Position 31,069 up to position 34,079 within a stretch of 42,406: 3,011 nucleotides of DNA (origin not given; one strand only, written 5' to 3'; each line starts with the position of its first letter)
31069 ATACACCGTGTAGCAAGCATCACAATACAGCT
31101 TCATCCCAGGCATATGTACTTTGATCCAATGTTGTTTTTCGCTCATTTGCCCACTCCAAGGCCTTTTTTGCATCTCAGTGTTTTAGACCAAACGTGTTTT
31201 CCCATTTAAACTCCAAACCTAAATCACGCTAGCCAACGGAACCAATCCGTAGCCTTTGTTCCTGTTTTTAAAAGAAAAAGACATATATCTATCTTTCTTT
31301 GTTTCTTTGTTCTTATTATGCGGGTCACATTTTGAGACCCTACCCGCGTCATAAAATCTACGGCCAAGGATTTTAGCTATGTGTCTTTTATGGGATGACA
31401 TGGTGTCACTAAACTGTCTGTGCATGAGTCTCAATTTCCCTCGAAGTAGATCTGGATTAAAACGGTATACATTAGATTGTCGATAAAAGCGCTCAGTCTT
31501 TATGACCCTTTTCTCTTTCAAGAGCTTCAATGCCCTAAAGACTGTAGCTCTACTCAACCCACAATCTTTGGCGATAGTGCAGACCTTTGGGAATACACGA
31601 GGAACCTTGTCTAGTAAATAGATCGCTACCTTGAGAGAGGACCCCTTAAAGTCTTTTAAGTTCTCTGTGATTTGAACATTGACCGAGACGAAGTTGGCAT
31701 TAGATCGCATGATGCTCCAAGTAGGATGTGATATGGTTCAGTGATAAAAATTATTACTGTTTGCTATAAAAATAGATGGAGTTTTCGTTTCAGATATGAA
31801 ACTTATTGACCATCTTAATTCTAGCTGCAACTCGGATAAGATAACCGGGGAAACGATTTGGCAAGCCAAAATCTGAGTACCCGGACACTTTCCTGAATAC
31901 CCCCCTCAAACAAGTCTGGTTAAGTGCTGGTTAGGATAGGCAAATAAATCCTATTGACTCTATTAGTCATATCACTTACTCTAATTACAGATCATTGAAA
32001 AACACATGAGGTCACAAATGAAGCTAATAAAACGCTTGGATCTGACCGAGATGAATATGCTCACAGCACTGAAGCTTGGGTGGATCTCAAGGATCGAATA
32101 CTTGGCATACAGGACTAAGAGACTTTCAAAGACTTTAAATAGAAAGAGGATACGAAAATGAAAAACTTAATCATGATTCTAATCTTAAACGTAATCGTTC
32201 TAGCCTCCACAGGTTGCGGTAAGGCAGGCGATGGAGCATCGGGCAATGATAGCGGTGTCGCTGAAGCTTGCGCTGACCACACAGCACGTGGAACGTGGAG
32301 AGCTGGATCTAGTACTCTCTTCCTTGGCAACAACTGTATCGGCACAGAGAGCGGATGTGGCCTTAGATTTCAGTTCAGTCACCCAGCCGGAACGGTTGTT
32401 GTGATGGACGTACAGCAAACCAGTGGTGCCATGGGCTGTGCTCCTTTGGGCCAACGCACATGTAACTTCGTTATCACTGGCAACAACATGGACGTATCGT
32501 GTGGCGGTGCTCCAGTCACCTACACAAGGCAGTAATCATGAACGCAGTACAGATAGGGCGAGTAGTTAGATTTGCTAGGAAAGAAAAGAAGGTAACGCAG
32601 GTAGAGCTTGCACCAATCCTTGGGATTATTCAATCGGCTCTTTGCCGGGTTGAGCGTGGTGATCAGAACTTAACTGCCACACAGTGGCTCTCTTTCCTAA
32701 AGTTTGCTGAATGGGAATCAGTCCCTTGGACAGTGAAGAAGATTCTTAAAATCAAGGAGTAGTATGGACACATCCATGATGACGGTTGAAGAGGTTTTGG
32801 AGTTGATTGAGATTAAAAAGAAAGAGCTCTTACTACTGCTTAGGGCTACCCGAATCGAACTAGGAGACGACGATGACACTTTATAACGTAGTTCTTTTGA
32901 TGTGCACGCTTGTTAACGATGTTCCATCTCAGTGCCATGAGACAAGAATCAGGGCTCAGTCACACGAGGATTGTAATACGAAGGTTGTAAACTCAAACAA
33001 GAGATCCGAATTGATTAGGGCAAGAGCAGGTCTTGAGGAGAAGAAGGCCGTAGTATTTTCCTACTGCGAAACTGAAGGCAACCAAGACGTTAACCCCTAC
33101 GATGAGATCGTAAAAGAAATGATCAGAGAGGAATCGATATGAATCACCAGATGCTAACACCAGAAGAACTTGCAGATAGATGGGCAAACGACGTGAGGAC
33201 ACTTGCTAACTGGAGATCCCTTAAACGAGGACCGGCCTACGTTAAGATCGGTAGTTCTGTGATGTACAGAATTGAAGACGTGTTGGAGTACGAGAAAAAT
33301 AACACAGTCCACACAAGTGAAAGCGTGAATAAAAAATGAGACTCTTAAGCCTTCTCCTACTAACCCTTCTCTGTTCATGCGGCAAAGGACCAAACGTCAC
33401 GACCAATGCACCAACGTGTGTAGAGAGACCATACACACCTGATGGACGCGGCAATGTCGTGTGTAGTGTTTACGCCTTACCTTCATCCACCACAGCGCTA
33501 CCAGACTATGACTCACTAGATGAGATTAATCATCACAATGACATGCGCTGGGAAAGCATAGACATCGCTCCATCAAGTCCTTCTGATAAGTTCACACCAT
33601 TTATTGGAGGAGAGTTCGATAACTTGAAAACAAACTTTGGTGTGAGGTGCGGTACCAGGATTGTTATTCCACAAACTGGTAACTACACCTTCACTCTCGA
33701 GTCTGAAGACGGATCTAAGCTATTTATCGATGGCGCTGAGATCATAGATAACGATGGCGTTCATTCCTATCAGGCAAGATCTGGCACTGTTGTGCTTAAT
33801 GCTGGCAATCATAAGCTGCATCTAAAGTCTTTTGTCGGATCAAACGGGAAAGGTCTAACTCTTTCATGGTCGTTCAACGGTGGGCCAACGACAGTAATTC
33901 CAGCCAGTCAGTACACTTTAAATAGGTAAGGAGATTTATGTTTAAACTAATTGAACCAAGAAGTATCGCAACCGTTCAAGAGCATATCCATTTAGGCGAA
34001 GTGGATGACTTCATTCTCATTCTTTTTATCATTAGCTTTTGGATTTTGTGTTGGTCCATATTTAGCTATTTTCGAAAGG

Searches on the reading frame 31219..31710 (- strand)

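Call 27: search_protein_families(library=phrogs, proteins=[window:31219-31710:-], max_evalue=0.001)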
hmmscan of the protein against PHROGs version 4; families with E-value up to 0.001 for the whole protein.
window:31219-31710:- (163 aa): 5 families
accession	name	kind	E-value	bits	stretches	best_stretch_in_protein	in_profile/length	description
phrog_270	-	DNA, RNA and nucleotide metabolism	7.1e-07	29.9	1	13-132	34-146/383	replication initiation protein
phrog_8102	-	DNA, RNA and nucleotide metabolism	3.3e-06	27.4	1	31-105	49-125/337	replication initiation protein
phrog_428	-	DNA, RNA and nucleotide metabolism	1.6e-05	25.2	1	32-91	119-182/455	replication initiation protein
phrog_678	-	DNA, RNA and nucleotide metabolism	0.0001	23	1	39-86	84-136/346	replication initiation O-like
phrog_391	-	DNA, RNA and nucleotide metabolism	0.00038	21.2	1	39-94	36-98/298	replication initiation O-like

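Call 50: search_protein_families(library=pfam, proteins=[window:31219-31710:-], max_evalue=0.01)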
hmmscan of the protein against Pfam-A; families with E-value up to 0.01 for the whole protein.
window:31219-31710:- (163 aa): 7 families
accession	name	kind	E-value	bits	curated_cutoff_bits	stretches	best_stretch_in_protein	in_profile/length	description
PF05732.17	RepL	-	3e-06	27.3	20.3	1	4-91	35-123/164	Firmicute plasmid replication protein (RepL)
PF13730.12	HTH_36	-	1.1e-05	25.5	25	1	38-67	23-52/55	Helix-turn-helix domain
PF13545.12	HTH_Crp_2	-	0.00048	20.5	27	1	45-74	27-56/70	Crp-like helix-turn-helix domain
PF01475.25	FUR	-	0.00068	20.2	23.1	1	47-86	36-75/121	Ferric uptake regulator family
PF13551.12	HTH_29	-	0.00071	20.1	28.1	1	43-69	15-41/64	Winged helix-turn helix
PF14502.12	HTH_41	-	0.0057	16.5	25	1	46-74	12-40/48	Helix-turn-helix domain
PF09339.16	HTH_IclR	-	0.0075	16.5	22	0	46-71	24-49/52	IclR helix-turn-helix domain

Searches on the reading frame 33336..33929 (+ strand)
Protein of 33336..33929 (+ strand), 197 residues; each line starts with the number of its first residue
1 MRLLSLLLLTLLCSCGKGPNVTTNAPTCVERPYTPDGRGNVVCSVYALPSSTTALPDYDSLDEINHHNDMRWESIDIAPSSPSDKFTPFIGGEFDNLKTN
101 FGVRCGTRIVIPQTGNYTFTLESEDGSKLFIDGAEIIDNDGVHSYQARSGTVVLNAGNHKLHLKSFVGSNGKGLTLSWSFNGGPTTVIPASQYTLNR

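Call 12: search_protein_families(library=pfam, proteins=[window:33336-33929:+], max_evalue=0.01)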
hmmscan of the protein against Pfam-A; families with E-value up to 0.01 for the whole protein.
window:33336-33929:+ (197 aa): 1 family
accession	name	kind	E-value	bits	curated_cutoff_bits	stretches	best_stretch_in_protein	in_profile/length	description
PF07691.17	PA14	-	7e-15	55.5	24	1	98-189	43-144/147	PA14 domain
